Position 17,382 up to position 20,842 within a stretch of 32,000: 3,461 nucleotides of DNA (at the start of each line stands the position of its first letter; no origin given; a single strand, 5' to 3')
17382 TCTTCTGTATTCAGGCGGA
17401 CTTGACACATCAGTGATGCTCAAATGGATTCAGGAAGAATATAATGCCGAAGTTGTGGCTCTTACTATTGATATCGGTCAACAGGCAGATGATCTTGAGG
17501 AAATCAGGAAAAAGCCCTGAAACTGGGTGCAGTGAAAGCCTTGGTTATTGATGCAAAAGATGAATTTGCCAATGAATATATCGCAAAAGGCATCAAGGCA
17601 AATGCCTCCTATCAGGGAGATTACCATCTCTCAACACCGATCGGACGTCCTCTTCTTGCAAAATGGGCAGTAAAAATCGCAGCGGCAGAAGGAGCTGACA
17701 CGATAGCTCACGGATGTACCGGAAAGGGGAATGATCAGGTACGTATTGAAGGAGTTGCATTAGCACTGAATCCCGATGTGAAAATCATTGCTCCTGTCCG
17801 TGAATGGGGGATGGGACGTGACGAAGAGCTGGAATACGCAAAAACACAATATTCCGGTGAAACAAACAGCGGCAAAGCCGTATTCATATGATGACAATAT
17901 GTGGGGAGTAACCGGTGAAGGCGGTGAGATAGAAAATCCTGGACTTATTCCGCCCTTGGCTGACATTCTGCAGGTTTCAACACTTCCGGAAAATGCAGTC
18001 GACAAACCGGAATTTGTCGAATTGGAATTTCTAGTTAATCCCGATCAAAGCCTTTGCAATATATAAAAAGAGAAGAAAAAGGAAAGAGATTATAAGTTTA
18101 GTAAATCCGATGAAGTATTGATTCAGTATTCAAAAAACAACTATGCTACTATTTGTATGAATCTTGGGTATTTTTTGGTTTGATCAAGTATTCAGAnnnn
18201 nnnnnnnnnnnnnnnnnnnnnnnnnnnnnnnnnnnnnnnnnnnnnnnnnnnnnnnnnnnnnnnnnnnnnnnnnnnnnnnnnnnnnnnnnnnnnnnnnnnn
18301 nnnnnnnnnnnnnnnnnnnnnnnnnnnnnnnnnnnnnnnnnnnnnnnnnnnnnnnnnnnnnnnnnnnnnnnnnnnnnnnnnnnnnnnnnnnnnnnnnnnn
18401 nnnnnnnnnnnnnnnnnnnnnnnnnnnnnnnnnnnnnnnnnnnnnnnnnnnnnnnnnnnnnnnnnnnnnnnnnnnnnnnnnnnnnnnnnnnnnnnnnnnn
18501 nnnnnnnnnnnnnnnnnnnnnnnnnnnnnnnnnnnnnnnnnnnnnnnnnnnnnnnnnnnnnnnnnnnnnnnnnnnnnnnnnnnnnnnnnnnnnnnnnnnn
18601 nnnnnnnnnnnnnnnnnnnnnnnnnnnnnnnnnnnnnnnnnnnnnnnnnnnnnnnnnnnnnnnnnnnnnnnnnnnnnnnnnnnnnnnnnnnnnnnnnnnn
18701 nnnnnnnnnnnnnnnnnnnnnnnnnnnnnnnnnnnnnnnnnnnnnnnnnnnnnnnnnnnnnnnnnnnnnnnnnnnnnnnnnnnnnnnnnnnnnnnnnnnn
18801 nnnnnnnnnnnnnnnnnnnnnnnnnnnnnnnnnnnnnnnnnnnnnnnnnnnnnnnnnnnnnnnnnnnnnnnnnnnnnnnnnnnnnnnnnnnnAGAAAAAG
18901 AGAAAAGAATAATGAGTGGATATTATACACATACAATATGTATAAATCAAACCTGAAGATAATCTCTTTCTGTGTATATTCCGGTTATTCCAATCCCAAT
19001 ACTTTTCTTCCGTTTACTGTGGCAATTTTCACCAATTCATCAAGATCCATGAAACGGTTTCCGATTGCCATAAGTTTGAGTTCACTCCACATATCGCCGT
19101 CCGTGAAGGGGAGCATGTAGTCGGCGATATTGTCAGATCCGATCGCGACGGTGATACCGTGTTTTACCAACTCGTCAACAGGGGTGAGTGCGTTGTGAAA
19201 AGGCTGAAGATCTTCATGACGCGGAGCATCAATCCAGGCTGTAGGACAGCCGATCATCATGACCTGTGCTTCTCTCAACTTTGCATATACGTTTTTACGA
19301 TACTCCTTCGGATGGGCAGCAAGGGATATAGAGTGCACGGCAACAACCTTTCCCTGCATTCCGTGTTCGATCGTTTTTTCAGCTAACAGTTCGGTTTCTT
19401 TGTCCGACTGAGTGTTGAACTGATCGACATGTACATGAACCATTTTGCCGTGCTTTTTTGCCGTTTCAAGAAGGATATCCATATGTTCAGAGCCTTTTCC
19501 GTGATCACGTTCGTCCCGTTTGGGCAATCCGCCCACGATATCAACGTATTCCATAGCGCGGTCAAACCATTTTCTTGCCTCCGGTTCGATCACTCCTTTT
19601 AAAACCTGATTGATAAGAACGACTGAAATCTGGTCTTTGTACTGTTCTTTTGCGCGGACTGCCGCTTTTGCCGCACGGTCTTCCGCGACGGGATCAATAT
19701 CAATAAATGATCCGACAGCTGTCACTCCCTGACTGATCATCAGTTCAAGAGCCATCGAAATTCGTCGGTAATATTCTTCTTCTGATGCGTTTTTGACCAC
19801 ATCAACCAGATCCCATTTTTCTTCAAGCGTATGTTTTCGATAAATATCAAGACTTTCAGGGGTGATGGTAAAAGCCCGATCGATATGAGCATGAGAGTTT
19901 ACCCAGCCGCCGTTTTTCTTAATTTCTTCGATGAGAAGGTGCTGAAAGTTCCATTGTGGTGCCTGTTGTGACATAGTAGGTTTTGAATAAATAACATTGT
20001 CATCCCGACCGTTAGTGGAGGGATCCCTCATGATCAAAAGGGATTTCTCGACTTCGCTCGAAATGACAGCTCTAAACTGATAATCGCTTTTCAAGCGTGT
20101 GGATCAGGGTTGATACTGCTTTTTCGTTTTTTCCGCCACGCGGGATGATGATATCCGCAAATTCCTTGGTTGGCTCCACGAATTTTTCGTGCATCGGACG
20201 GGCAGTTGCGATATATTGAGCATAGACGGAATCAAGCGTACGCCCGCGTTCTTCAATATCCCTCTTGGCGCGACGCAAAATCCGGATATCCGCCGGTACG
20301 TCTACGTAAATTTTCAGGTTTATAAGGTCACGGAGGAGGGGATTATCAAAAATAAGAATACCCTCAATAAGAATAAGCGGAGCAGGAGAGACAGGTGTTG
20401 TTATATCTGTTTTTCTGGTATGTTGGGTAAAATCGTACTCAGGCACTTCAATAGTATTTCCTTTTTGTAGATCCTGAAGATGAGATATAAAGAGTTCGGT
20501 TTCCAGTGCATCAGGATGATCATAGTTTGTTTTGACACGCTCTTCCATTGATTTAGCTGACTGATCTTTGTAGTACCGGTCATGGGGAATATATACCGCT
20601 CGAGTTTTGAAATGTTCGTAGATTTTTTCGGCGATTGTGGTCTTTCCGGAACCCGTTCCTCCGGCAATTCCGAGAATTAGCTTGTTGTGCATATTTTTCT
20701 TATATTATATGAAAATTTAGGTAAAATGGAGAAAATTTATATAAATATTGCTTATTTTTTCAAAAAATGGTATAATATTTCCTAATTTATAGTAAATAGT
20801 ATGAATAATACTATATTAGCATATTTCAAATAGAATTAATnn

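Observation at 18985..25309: Divergent operon pair resembling a bacterial URC-type pyrimidine-nucleoside breakdown and salvage cluster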

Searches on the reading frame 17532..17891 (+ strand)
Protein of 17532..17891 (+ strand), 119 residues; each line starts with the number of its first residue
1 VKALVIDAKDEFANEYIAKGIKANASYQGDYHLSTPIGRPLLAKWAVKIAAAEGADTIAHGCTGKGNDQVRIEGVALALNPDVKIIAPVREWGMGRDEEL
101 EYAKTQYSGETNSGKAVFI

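Call 25: search_protein_families(library=pfam, proteins=[window:17532-17891:+], max_evalue=0.001)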
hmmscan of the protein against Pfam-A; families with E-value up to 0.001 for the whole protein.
window:17532-17891:+ (119 aa): 1 family
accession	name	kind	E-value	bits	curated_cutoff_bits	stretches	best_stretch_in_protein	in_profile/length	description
PF00764.25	Arginosuc_synth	-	1.1e-40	139.8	27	1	2-105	55-158/162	Arginosuccinate synthase N-terminal HUP domain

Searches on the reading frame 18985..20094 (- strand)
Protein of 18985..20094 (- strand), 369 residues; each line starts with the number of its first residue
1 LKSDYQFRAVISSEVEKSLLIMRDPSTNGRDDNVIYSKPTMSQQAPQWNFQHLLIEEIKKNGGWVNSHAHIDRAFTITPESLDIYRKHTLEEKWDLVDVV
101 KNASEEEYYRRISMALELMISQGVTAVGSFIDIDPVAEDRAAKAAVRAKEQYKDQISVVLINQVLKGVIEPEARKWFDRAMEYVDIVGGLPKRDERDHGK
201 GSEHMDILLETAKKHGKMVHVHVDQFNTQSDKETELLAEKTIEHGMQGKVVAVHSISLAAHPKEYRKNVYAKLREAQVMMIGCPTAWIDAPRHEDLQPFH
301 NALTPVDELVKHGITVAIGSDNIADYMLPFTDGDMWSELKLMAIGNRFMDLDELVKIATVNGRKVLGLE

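Call 3: search_protein_families(library=pfam, proteins=[window:18985-20094:-], max_evalue=0.01)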
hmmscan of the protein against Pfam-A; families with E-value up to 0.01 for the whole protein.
window:18985-20094:- (369 aa): 2 families
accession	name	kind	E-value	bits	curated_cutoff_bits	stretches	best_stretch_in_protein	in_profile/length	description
PF01979.26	Amidohydro_1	-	6.1e-13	49.2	25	1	63-368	5-300/345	Amidohydrolase family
PF07969.17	Amidohydro_3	-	5.1e-11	43.1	29.7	1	99-369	149-427/472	Amidohydrolase family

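Call 4: search_protein_families(library=ncbifam, proteins=[window:18985-20094:-], max_evalue=0.01)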
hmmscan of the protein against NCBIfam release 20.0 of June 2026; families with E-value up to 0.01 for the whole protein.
window:18985-20094:- (369 aa): 12 families
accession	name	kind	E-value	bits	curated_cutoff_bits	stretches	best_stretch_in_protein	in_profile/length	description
NF005365.0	PRK06886.1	equivalog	2.6e-148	493.5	340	1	49-369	8-325/327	hypothetical protein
NF004636.0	PRK05985.1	subfamily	4.4e-31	108.1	408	1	63-368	53-347/398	amidohydrolase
NF005748.0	PRK07572.1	subfamily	2e-29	102.9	438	1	64-368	53-359/426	cytosine deaminase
NF005312.0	PRK06846.1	subfamily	4.6e-26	91.6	447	1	65-366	71-358/412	amidohydrolase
NF005759.0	PRK07583.1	equivalog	1.4e-25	89.9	403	1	64-353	77-360/438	cytosine deaminase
NF006685.0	PRK09230.1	subfamily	5.9e-21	74.4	483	1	63-343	56-335/426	cytosine deaminase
NF005552.0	PRK07213.1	equivalog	4.6e-07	29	294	1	203-368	186-332/382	chlorohydrolase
NF006549.0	PRK09045.1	equivalog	2.5e-05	23.1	540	1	208-369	208-361/444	TRZ/ATZ family hydrolase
NF004701.0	PRK06038.1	equivalog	0.0022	16.8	609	1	210-369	199-350/432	N-ethylammeline chlorohydrolase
NF006681.0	PRK09229.1-2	equivalog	0.0037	16.1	362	0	300-368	301-369/451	formimidoylglutamate deiminase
NF005557.0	PRK07228.1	equivalog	0.006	15.3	522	1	299-369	284-357/445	5'-deoxyadenosine deaminase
NF005211.0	PRK06687.1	equivalog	0.0099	14.7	703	0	208-369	201-354/419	TRZ/ATZ family protein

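Call 64: search_protein_families(library=padloc, proteins=[window:18985-20094:-], max_evalue=0.001)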
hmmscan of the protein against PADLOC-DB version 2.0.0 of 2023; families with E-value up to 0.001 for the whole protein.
window:18985-20094:- (369 aa): 0 families

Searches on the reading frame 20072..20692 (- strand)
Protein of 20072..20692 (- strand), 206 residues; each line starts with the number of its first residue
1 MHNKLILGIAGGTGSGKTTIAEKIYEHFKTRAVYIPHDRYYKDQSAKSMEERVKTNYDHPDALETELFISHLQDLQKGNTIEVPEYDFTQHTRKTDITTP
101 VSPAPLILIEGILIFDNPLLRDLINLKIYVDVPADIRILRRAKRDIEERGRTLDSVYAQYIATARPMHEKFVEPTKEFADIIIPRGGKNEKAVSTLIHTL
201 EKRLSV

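Call 3: search_protein_families(library=pfam, proteins=[window:20072-20692:-], max_evalue=0.01)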
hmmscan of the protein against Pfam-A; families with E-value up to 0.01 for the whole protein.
window:20072-20692:- (206 aa): 13 families
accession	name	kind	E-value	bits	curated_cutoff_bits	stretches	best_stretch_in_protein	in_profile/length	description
PF00485.24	PRK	-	2e-37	129.4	22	1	6-190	1-194/196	Phosphoribulokinase / Uridine kinase family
PF13238.12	AAA_18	-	2.9e-05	25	29.4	1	8-152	2-119/128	AAA domain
PF13207.12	AAA_17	-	3e-05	24.8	27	0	11-31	2-22/136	AAA domain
PF01121.26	CoaE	-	9.4e-05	22.6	27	0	5-26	1-22/180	Dephospho-CoA kinase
PF02223.23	Thymidylate_kin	-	0.00069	19.8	27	0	11-32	3-24/185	Thymidylate kinase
PF02283.22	CobU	-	0.0014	18.7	27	1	9-54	3-44/168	Cobinamide kinase / cobinamide phosphate guanyltransferase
PF06414.18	Zeta_toxin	-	0.0018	18.2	22.3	1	9-40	21-54/199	Zeta toxin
PF00931.28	NB-ARC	-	0.0021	17.8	23.5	1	6-30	20-44/248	NB-ARC domain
PF13521.12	AAA_28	-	0.0025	18.5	27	1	9-54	4-49/164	AAA domain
PF13245.12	AAA_19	-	0.0037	17.9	25.1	1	6-54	13-62/134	AAA domain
PF00005.33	ABC_tran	-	0.0055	17.8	25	1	6-59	13-67/137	ABC transporter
PF03205.20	MobB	-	0.0057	17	26.6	0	6-111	1-98/133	Molybdopterin guanine dinucleotide synthesis protein B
PF13173.12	AAA_14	-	0.0075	16.7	27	0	5-55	3-56/129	AAA domain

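Call 4: search_protein_families(library=ncbifam, proteins=[window:20072-20692:-], max_evalue=0.01)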
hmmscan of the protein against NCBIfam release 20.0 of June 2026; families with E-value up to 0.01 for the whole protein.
window:20072-20692:- (206 aa): 16 families
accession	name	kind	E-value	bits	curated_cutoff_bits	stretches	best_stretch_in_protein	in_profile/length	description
NF004018.0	PRK05480.1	equivalog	2e-82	275.7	180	1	2-203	4-205/210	uridine kinase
TIGR00235.1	udk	equivalog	8e-76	254.3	220.3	1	4-202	6-204/207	uridine kinase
NF005655.0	PRK07429.1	subfamily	4.8e-30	104.8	236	1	2-183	6-183/326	phosphoribulokinase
NF006085.0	PRK08233.1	equivalog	3.4e-16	59.6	198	1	5-193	6-170/184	hypothetical protein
NF005807.0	PRK07667.1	equivalog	6.8e-11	42.1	221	1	2-174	15-184/193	kinase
NF006743.0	PRK09270.1-2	equivalog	6.8e-11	41.6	227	1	3-184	27-213/217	nucleoside/nucleotide kinase family protein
NF006746.0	PRK09270.1-5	subfamily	1.4e-07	30.6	250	1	3-144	20-168/210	nucleoside/nucleotide kinase family protein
NF006744.0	PRK09270.1-3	equivalog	1.5e-06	27.8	281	1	3-137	22-164/213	nucleoside/nucleotide kinase family protein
TIGR00554.2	panK_bact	equivalog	2.2e-05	23.9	235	1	5-130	83-213/310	type I pantothenate kinase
TIGR02173.1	cyt_kin_arch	equivalog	5.6e-05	23.2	102.1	0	6-33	2-29/169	(d)CMP kinase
TIGR00152.1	TIGR00152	equivalog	0.00047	20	65.55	1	6-55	1-50/188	dephospho-CoA kinase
NF005115.0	PRK06547.1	equivalog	0.00072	19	173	0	5-33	16-44/172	hypothetical protein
NF004861.0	PRK06217.1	equivalog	0.0012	18.3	203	0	119-155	79-115/183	hypothetical protein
NF004041.0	PRK05541.1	subfamily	0.0036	17.4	127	1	3-33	6-39/176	adenylyl-sulfate kinase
NF004469.0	PRK05800.1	equivalog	0.0056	16.4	161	0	9-55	7-49/173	bifunctional adenosylcobinamide kinase/adenosylcobinamide-phosphate guanylyltransferase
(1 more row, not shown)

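Call 64: search_protein_families(library=padloc, proteins=[window:20072-20692:-], max_evalue=0.001)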
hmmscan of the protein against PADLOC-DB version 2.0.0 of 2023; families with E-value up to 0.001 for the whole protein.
window:20072-20692:- (206 aa): 1 family
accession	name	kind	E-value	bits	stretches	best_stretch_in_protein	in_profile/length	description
PDLC04140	mad8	-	0.00027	18.6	1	6-151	29-116/314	mads_8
